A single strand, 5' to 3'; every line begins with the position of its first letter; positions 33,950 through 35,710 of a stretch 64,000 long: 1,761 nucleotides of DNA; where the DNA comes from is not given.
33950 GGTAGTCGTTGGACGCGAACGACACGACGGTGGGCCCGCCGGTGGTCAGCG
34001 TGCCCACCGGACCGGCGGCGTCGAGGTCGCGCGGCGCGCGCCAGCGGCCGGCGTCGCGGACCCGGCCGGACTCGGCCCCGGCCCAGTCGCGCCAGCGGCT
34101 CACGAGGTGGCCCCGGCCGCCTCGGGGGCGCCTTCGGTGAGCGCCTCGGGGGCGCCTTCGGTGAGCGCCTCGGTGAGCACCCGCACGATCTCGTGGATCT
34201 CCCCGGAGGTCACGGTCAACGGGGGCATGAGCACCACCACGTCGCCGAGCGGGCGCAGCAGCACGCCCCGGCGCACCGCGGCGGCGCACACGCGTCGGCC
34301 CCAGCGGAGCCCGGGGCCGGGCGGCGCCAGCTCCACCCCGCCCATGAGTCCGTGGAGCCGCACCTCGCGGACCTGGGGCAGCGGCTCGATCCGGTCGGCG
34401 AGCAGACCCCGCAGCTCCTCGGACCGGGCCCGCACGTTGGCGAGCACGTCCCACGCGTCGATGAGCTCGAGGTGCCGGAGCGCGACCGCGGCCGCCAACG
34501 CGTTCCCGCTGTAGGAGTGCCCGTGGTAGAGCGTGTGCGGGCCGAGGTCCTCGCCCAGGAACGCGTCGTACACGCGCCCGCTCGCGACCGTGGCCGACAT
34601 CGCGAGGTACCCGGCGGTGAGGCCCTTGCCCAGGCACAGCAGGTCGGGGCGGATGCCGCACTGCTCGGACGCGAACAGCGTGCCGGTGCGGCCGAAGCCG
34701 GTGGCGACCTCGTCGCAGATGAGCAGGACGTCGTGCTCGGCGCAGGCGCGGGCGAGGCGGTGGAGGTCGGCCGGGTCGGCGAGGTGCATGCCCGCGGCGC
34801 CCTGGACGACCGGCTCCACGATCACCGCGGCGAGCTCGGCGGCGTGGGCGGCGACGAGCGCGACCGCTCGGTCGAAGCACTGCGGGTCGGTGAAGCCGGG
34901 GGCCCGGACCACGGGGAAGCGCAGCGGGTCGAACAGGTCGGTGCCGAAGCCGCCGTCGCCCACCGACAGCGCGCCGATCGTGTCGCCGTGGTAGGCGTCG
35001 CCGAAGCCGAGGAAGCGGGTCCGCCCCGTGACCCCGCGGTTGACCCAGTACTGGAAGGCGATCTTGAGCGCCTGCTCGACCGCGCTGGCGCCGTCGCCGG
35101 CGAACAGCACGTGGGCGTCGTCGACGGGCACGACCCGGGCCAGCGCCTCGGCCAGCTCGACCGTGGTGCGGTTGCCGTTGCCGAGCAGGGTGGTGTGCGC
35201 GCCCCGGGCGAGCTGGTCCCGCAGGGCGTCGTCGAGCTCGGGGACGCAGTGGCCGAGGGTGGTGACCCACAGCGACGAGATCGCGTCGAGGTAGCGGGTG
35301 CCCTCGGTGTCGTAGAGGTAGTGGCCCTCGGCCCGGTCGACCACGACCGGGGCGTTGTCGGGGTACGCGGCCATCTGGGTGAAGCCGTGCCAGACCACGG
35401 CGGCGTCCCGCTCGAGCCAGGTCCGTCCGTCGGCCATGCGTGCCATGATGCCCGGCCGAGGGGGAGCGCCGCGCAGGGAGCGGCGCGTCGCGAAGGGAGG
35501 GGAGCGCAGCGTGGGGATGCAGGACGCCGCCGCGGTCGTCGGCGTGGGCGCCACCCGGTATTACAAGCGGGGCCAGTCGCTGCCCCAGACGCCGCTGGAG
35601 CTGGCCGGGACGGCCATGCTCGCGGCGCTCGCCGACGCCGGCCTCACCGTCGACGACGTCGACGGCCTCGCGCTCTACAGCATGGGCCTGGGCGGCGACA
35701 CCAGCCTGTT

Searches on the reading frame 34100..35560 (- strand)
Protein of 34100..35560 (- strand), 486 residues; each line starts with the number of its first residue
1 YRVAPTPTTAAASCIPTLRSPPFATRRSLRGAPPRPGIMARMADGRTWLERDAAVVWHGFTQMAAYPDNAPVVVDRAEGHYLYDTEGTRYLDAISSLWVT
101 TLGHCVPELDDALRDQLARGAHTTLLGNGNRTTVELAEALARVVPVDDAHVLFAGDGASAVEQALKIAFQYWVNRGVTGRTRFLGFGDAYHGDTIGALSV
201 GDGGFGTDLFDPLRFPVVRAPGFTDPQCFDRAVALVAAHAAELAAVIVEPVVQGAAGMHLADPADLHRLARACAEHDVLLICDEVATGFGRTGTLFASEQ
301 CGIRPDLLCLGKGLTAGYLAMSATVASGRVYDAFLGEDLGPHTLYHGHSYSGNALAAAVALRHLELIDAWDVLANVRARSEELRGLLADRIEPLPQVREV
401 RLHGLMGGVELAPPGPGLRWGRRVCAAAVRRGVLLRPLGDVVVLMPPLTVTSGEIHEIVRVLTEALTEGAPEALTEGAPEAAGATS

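Call 89: search_protein_families(library=pfam, max_evalue=0.001, proteins=[window:34100-35560:-])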
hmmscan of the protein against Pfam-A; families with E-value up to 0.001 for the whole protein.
window:34100-35560:- (486 aa): 1 family
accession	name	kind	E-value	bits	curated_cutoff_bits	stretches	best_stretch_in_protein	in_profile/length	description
PF00202.27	Aminotran_3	-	7e-94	315.2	30.5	1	68-466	7-403/403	Aminotransferase class-III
